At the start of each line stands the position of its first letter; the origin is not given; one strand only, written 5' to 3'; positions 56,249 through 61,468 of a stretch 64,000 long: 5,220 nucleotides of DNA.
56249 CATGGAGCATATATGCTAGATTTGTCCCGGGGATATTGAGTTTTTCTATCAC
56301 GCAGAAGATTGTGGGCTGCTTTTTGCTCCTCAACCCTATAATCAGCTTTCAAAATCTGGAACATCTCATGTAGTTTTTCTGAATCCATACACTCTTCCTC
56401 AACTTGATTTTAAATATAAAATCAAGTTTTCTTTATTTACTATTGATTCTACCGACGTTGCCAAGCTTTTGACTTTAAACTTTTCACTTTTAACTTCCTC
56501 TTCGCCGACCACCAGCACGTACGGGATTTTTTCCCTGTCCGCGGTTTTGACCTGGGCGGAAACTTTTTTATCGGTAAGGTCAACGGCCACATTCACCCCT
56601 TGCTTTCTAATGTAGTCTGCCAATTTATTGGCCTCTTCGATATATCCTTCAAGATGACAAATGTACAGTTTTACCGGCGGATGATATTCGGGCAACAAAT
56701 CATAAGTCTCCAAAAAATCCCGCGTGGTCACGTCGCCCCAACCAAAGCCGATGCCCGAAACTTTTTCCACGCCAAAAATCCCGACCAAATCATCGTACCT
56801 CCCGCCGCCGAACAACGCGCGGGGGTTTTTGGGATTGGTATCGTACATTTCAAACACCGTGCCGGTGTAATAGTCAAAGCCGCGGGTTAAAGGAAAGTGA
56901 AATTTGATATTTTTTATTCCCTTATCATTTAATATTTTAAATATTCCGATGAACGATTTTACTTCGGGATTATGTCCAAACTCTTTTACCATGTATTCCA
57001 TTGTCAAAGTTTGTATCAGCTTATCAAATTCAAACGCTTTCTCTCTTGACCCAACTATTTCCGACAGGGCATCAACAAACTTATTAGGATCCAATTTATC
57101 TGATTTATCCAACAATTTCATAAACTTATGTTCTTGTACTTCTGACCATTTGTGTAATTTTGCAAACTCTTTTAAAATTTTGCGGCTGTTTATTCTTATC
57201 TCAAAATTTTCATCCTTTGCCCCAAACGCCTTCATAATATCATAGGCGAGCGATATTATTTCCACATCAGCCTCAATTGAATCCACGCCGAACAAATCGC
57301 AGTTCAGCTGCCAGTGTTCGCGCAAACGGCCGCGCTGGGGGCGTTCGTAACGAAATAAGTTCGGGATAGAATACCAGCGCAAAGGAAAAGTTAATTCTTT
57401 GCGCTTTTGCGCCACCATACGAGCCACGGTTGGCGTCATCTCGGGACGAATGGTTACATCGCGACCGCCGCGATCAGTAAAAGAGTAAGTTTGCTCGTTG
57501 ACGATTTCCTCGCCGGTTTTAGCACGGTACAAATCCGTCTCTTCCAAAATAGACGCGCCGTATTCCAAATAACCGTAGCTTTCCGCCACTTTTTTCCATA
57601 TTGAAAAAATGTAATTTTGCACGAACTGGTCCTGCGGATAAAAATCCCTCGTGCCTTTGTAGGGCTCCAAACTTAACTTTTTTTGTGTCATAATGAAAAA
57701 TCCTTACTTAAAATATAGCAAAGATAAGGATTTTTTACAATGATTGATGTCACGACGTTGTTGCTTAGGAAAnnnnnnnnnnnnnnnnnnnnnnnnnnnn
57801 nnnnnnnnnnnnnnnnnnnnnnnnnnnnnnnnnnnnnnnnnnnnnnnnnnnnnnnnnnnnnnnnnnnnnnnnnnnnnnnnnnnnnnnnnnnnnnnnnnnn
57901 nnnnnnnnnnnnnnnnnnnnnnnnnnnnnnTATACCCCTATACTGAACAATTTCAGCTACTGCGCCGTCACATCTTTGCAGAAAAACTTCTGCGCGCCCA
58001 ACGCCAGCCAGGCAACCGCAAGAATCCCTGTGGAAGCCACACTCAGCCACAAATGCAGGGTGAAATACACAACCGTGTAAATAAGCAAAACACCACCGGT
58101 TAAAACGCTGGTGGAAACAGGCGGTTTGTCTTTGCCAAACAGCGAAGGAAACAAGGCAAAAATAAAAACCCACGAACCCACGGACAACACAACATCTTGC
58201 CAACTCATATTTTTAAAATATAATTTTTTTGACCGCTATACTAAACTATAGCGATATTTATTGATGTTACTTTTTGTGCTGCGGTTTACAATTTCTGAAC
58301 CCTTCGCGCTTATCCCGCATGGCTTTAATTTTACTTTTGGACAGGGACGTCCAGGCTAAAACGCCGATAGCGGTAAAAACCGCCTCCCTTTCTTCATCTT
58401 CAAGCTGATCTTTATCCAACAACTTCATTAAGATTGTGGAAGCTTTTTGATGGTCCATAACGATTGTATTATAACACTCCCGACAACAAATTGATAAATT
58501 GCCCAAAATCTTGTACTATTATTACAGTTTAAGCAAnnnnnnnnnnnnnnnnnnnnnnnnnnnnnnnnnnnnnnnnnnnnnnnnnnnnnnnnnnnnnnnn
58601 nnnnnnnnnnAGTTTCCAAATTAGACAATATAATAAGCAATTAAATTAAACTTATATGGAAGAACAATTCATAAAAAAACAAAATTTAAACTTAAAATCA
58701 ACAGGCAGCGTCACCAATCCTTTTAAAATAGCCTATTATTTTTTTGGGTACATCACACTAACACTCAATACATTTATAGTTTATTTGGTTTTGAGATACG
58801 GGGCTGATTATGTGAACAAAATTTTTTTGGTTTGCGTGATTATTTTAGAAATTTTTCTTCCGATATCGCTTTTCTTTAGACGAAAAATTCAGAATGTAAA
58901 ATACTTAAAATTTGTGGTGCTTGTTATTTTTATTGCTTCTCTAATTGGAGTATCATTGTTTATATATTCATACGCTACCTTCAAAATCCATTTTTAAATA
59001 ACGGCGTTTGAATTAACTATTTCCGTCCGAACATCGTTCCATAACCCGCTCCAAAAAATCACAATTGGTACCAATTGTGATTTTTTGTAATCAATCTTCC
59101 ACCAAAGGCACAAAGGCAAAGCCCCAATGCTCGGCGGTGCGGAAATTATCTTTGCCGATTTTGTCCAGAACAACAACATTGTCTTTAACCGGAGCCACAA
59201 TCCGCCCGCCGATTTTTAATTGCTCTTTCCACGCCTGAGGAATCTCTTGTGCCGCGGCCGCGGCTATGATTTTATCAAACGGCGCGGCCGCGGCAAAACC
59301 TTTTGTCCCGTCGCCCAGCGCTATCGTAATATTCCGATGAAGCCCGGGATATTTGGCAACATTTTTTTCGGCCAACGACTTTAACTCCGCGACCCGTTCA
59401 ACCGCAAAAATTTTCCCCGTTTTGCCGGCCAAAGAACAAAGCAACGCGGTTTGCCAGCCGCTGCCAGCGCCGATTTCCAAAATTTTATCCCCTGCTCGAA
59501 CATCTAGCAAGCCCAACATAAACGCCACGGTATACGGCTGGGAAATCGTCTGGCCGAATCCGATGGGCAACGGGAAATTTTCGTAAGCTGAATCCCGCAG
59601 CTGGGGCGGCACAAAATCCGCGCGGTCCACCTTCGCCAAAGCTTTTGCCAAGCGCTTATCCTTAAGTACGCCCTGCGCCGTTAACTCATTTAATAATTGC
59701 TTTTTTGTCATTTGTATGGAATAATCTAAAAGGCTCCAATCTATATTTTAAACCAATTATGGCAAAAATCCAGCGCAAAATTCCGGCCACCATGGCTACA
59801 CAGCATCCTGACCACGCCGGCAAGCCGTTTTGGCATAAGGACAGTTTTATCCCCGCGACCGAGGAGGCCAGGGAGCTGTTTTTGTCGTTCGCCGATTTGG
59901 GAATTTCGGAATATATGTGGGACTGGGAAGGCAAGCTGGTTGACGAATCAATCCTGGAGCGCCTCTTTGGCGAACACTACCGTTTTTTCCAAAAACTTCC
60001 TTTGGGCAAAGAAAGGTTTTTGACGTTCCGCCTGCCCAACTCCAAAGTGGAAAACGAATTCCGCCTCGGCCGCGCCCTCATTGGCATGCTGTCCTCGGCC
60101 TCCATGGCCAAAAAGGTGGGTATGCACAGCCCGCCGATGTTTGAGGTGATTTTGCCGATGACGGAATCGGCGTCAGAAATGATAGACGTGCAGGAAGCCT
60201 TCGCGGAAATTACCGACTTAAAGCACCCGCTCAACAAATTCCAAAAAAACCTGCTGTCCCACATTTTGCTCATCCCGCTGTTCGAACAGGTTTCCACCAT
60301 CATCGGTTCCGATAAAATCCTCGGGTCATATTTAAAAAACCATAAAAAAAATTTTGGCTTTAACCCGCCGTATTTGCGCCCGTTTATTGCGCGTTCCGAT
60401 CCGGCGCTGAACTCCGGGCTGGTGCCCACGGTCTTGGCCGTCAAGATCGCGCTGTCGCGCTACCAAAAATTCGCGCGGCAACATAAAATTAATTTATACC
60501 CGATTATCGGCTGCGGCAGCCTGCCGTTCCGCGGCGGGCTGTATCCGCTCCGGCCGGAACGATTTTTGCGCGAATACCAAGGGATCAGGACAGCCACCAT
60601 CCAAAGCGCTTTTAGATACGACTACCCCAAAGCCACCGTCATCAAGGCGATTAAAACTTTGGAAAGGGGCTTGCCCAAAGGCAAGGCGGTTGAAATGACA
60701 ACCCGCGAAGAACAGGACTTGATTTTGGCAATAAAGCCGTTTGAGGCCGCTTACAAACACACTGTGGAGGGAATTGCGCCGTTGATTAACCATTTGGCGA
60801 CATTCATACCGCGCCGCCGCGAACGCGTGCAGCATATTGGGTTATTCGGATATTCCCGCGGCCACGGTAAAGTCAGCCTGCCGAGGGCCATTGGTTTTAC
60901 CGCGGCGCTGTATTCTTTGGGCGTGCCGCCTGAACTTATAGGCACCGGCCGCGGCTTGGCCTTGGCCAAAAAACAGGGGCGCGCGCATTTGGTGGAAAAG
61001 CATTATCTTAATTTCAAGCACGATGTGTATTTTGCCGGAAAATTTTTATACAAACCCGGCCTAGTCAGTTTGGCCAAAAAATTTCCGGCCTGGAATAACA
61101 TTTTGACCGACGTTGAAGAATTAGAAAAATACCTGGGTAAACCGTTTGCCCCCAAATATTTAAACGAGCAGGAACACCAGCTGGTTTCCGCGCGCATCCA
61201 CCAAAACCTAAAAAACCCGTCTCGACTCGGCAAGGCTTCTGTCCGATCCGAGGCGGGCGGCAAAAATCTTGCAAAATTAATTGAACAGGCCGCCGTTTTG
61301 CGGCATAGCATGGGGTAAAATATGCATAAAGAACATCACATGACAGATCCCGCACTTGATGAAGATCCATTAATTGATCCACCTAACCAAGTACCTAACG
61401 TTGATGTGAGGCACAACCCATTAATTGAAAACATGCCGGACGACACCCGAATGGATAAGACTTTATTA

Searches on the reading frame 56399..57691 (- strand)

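Call 43: search_protein_families(library=pfam, proteins=[window:56399-57691:-], max_evalue=0.0001)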
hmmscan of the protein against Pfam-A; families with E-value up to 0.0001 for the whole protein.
window:56399-57691:- (430 aa): 3 families
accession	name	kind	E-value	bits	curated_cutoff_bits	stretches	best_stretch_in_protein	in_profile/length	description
PF13393.11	tRNA-synt_His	-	1.7e-40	139.6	25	1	13-316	1-301/308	Histidyl-tRNA synthetase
PF03129.25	HGTP_anticodon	-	2.7e-14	53.5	21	1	350-428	14-92/94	Anticodon binding domain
PF00587.30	tRNA-synt_2b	-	5.7e-10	40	29.3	1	69-285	1-123/179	tRNA synthetase class II core domain (G, H, P, S and T)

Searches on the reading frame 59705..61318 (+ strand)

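Call 43: search_protein_families(library=pfam, proteins=[window:59705-61318:+], max_evalue=0.0001)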
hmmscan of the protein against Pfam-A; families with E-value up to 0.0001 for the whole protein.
window:59705-61318:+ (537 aa): 1 family
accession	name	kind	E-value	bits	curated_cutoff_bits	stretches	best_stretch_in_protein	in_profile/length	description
PF14010.12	PEPcase_2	-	9.1e-130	433.9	25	1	26-537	1-493/493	Phosphoenolpyruvate carboxylase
